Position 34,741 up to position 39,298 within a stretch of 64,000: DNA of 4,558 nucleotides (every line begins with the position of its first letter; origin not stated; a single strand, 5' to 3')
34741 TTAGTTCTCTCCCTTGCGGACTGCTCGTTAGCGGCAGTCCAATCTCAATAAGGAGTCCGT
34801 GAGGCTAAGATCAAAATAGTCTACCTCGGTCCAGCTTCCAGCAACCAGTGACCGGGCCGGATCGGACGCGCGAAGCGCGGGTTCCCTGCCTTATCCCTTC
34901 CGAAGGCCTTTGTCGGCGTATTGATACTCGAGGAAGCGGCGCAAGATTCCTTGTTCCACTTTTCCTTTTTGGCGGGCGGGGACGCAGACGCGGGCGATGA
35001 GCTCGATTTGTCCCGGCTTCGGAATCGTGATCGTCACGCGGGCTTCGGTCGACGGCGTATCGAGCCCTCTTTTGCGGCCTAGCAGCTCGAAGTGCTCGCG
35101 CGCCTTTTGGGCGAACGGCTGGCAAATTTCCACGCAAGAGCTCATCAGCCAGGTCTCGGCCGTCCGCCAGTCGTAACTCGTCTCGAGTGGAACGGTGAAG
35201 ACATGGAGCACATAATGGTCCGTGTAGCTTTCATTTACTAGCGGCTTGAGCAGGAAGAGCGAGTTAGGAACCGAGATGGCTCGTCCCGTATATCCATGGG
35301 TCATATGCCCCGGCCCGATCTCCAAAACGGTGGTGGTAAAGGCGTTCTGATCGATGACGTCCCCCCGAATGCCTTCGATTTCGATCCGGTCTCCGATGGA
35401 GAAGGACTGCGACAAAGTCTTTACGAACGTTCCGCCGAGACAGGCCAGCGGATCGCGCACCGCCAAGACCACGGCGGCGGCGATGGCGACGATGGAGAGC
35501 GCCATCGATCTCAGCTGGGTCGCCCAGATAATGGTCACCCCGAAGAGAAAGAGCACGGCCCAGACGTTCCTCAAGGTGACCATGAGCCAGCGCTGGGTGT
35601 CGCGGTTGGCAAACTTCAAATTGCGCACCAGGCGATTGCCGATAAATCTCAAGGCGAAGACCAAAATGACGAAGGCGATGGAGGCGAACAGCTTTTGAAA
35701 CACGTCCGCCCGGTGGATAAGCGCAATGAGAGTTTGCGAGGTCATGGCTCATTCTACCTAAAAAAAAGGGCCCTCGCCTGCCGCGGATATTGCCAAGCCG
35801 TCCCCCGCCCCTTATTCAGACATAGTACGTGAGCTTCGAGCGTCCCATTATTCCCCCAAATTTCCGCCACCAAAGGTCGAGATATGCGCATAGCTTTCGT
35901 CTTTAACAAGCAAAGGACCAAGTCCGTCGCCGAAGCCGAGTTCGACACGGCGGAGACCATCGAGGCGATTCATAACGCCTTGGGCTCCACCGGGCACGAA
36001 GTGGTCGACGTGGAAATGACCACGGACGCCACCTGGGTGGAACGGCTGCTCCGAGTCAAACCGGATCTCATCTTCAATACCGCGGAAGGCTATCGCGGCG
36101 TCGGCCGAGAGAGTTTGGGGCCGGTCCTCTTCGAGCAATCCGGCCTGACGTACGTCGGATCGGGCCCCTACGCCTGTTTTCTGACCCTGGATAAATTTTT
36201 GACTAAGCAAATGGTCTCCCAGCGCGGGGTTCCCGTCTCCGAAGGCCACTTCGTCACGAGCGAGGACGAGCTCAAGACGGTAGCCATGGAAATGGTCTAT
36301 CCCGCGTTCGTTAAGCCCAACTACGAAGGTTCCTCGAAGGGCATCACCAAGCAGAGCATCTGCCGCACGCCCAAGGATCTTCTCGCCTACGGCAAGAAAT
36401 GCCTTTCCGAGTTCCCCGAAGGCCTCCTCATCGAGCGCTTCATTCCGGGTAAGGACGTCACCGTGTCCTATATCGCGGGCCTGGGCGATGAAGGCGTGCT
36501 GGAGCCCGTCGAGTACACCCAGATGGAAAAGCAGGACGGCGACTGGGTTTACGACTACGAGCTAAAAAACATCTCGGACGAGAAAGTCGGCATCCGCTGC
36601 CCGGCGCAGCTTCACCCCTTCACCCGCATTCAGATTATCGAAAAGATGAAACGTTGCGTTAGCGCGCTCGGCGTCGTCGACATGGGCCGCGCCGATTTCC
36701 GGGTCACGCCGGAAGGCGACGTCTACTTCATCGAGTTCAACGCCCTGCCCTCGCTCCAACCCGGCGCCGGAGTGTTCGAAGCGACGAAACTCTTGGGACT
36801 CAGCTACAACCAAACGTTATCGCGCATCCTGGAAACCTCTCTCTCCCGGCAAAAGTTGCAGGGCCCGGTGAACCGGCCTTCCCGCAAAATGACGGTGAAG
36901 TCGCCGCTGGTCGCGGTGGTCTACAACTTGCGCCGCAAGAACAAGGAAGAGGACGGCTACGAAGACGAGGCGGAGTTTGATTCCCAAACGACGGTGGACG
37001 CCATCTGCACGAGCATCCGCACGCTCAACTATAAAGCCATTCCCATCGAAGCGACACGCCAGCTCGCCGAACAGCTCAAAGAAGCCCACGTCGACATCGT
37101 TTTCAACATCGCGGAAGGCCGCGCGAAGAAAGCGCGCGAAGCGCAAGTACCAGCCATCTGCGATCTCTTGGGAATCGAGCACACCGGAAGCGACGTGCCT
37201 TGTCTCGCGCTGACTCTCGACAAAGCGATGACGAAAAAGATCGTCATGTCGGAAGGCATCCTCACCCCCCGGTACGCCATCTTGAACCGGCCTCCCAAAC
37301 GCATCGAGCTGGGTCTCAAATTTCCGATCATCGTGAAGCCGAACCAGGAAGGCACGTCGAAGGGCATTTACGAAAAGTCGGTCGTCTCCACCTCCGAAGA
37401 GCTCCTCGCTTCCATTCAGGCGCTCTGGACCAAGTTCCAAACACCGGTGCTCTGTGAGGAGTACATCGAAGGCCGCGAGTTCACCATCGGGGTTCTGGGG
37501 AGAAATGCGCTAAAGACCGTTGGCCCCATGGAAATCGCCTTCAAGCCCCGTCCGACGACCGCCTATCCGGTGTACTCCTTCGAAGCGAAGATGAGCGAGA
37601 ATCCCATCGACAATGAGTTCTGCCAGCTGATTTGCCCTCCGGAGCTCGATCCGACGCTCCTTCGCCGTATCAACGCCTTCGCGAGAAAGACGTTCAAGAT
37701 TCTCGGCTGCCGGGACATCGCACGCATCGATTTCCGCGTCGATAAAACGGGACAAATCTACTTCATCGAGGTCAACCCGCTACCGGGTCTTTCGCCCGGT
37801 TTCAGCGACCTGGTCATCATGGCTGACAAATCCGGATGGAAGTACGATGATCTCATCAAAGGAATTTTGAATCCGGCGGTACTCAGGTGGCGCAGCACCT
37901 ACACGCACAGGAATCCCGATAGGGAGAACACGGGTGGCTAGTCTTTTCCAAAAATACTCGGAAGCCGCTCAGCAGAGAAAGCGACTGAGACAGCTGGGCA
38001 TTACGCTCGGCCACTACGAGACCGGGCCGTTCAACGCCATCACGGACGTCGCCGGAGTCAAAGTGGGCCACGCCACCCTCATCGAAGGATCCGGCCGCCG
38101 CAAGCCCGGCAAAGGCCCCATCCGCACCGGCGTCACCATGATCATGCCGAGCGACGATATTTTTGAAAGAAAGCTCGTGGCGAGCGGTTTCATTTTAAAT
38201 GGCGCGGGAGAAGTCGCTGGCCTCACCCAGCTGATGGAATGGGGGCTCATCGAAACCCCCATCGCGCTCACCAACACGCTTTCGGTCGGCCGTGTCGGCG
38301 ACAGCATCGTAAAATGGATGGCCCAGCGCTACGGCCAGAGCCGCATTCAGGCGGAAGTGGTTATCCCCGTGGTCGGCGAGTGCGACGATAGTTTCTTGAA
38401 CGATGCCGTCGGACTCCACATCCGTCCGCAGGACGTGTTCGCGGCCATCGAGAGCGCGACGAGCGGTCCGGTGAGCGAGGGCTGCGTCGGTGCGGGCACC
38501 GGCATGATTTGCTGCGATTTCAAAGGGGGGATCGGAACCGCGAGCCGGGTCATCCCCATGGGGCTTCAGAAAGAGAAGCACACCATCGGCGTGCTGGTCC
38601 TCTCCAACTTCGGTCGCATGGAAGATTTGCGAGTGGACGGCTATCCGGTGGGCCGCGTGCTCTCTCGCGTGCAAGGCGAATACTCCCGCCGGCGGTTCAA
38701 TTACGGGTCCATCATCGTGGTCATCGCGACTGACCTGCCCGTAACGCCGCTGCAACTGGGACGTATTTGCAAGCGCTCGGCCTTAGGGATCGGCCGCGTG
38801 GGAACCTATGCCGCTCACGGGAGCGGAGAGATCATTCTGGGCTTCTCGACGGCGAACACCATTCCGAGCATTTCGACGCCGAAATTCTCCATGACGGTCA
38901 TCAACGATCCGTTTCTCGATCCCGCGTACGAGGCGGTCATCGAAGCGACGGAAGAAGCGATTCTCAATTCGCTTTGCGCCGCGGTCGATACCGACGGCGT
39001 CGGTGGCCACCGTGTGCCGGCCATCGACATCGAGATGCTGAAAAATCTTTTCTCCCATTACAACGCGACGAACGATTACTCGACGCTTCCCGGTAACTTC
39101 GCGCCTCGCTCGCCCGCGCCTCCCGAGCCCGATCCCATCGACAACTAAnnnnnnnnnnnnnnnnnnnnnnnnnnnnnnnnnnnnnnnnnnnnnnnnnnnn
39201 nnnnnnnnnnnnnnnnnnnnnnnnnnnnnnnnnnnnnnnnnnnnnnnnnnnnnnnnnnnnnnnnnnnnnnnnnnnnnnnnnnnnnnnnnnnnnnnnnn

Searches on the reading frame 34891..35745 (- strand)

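Call 56: search_protein_families(library=pfam, proteins=[window:34891-35745:-], max_evalue=0.01)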
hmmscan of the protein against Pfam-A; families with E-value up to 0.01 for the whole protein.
window:34891-35745:- (284 aa): 1 family
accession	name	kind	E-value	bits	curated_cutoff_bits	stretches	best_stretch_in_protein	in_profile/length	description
PF00924.24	MS_channel_2nd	-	1.9e-07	31.5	20.2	1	110-172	13-66/68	Mechanosensitive ion channel, beta-domain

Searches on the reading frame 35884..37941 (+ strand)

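Call 56: search_protein_families(library=pfam, proteins=[window:35884-37941:+], max_evalue=0.01)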
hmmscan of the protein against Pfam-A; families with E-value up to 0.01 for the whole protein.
window:35884-37941:+ (685 aa): 8 families
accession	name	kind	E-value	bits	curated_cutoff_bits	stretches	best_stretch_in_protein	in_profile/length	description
PF07478.18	Dala_Dala_lig_C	-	8.5e-63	212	24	2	472-662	29-203/204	D-ala D-ala ligase C-terminus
PF02786.22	CPSase_L_D2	-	4.9e-11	43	19.8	1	103-287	1-178/211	Carbamoyl-phosphate synthase L chain, ATP binding domain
PF13535.11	ATP-grasp_4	-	1.5e-10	41.4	27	1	479-633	2-151/160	ATP-grasp domain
PF02655.19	ATP-grasp_3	-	1.1e-08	35.7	23.2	0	446-632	3-155/160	ATP-grasp domain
PF02222.28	ATP-grasp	-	9.4e-08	32.3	27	1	109-231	1-119/179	ATP-grasp domain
PF01071.24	GARS_A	-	3.9e-07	30.5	27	0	446-539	2-100/194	Phosphoribosylglycinamide synthetase, ATP-grasp (A) domain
PF14398.11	ATPgrasp_YheCD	-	0.00059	19.6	26.8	0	615-636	208-229/255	YheC/D like ATP-grasp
PF14397.11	ATPgrasp_ST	-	0.0006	19.5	31.4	0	102-155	20-77/278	Sugar-transfer associated ATP-grasp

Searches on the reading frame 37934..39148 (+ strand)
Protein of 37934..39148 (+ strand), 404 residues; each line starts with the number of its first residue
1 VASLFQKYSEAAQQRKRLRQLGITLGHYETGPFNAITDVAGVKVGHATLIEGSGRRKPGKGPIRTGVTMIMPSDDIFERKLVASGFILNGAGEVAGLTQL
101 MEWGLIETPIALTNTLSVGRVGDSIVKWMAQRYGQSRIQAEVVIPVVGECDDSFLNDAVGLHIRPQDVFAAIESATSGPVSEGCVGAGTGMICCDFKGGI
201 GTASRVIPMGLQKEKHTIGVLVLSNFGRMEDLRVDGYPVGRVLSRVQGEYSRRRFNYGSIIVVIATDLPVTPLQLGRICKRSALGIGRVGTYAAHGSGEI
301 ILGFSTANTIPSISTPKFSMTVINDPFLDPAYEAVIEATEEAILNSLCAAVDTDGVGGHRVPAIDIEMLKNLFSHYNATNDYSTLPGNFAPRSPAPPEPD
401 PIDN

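Call 56: search_protein_families(library=pfam, proteins=[window:37934-39148:+], max_evalue=0.01)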
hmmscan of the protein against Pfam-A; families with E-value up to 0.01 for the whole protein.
window:37934-39148:+ (404 aa): 1 family
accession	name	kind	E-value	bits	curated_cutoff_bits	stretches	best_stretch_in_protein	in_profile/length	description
PF03576.19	Peptidase_S58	-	2.5e-113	379.1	23.9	1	34-360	1-306/307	Peptidase family S58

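Call 69: find_homologous_proteins(query=window:37934-39148:+, max_evalue=1e-60)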
Query window:37934-39148:+ (404 aa): 7795 proteins with E <= 1e-60 among 8000 candidates; the best 120 are listed.
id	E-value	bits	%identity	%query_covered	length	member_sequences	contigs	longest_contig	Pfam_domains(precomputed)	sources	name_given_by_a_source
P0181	5.2e-252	854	93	100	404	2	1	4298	PF03576.20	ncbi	-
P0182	7.3e-249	844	92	97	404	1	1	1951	PF03576.20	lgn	-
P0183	2.4e-246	835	90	100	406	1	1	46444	PF03576.20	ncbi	-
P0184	8.3e-177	606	70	93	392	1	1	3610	PF03576.20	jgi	jgi:D-aminopeptidase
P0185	1.0e-173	596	69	94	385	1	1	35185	PF03576.20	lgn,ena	-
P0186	1.8e-173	595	70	93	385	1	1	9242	PF03576.20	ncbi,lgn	-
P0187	1.5e-172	592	67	94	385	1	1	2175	PF03576.20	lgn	-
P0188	1.7e-172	592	68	94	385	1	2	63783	PF03576.20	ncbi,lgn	-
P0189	5.8e-172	590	68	94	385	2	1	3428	PF03576.20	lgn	-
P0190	5.9e-172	590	68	94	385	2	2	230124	PF03576.20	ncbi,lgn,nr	ncbi:MAG: P1 family peptidase [Deltaproteobacteria bacterium]|nr:P1 family peptidase [Deltaproteobac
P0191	1.2e-171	589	67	94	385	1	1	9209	PF03576.20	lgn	-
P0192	1.8e-171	589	69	93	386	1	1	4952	PF03576.20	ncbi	-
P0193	2.2e-171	588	67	94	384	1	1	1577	PF03576.20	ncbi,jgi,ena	jgi:D-aminopeptidase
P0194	3.1e-171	588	68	94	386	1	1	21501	PF03576.20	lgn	-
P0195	4.4e-171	587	67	94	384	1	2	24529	PF03576.20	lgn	-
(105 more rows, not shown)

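Call 70: find_encoding_contigs(protein=P0190, flank=7000, max_places=2)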
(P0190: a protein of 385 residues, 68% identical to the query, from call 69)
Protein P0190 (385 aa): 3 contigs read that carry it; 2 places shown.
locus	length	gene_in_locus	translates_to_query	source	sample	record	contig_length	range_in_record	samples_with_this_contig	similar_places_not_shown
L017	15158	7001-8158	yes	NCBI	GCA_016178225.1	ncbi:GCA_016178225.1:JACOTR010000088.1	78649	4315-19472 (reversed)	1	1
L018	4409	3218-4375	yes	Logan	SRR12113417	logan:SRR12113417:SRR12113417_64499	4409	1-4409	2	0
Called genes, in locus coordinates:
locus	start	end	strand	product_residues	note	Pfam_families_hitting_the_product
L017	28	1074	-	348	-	PF01547:SBP_bac_1, PF13416:SBP_bac_8, PF13343:SBP_bac_6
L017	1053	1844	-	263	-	PF00528:BPD_transp_1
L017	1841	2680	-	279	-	PF00528:BPD_transp_1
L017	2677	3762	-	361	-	PF00005:ABC_tran, PF13304:AAA_21 (weak), PF08402:TOBE_2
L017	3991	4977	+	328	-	PF00491:Arginase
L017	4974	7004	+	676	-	PF01071:GARS_A (faint), PF02655:ATP-grasp_3 (faint), PF02786:CPSase_L_D2 (weak), PF08443:RimK (faint), PF02222:ATP-grasp (faint), PF07478:Dala_Dala_lig_C, PF13535:ATP-grasp_4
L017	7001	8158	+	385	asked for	PF03576:Peptidase_S58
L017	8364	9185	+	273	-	PF02673:BacA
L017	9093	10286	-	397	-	PF09594:GT87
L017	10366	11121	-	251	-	-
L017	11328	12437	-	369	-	PF13173:AAA_14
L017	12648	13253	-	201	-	-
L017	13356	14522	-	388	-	PF13173:AAA_14, PF13635:DUF4143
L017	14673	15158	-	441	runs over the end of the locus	PF03781:FGE-sulfatase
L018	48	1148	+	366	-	PF00491:Arginase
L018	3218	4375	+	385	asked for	PF03576:Peptidase_S58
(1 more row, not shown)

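Call 71: find_encoding_contigs(protein=P0188, flank=7000, max_places=2)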
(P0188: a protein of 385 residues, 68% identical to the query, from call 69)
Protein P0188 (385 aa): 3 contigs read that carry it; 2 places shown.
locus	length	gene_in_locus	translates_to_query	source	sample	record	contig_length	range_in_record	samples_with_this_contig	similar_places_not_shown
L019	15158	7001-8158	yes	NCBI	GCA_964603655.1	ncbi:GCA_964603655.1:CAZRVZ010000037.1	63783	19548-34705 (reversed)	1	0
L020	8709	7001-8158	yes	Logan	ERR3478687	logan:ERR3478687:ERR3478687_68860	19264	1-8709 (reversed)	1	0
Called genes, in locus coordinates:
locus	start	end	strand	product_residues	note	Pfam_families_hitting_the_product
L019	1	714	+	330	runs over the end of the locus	PF18288:FAA_hydro_N_2, PF01557:FAA_hydrolase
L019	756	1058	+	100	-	PF05164:ZapA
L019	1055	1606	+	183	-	PF01812:5-FTHF_cyc-lig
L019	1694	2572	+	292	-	PF13277:YmdB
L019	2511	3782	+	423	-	PF00579:tRNA-synt_1b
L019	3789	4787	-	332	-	PF21088:MS_channel_1st (weak), PF00924:MS_channel_2nd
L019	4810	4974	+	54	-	-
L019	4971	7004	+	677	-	PF02655:ATP-grasp_3 (faint), PF01071:GARS_A (faint), PF02786:CPSase_L_D2 (weak), PF02222:ATP-grasp (faint), PF07478:Dala_Dala_lig_C, PF13535:ATP-grasp_4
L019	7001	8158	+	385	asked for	PF03576:Peptidase_S58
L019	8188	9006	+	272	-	PF02673:BacA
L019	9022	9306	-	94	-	PF12441:CopG_antitoxin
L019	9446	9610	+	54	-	-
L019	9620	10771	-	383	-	PF09594:GT87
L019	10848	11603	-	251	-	PF13505:OMP_b-brl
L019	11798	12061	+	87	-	PF05016:ParE_toxin, PF15781:ParE-like_toxin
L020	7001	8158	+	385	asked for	PF03576:Peptidase_S58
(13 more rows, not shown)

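Call 72: find_encoding_contigs(protein=P0185, flank=7000, max_places=2)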
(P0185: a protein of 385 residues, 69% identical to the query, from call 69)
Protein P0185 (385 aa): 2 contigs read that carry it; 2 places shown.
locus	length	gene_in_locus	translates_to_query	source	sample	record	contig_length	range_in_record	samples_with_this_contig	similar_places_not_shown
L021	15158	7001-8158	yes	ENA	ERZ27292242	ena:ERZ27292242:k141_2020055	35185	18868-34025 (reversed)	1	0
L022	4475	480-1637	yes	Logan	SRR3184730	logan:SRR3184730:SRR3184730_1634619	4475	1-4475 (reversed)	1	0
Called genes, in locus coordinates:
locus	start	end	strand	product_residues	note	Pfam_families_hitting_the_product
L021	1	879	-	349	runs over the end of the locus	PF01547:SBP_bac_1, PF13531:SBP_bac_11, PF13416:SBP_bac_8, PF13343:SBP_bac_6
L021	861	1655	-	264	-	PF00528:BPD_transp_1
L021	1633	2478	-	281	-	PF00528:BPD_transp_1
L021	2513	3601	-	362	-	PF00005:ABC_tran, PF13304:AAA_21 (faint), PF08402:TOBE_2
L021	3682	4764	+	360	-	PF00491:Arginase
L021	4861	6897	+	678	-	PF02786:CPSase_L_D2 (faint), PF02222:ATP-grasp (faint), PF07478:Dala_Dala_lig_C, PF13535:ATP-grasp_4 (faint), PF02655:ATP-grasp_3 (weak), PF07478:Dala_Dala_lig_C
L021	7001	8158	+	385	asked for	PF03576:Peptidase_S58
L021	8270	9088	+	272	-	PF02673:BacA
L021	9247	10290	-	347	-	PF08240:ADH_N, PF01262:AlaDh_PNT_C (weak), PF02826:2-Hacid_dh_C (weak), PF00107:ADH_zinc_N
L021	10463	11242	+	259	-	PF01381:HTH_3, PF13560:HTH_31 (faint), PF14394:DUF4423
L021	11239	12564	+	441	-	-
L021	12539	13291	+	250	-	-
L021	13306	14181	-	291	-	-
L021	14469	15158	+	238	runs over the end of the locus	PF09976:TPR_21 (faint), PF07719:TPR_2 (faint), PF00515:TPR_1 (faint), PF13424:TPR_12 (weak), PF13174:TPR_6 (faint), PF14559:TPR_19 (weak)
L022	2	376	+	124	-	?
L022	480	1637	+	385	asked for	PF03576:Peptidase_S58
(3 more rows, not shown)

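Call 73: find_encoding_contigs(protein=P0181, flank=5000, max_places=3)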
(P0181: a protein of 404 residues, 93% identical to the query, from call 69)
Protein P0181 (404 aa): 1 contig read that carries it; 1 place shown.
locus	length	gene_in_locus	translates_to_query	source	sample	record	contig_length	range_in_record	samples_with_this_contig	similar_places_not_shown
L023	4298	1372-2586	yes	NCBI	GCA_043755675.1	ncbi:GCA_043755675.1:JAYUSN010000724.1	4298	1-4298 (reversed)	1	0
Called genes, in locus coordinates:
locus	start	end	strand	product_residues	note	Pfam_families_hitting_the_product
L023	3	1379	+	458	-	?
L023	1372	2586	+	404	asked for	PF03576:Peptidase_S58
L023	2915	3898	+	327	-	-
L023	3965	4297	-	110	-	?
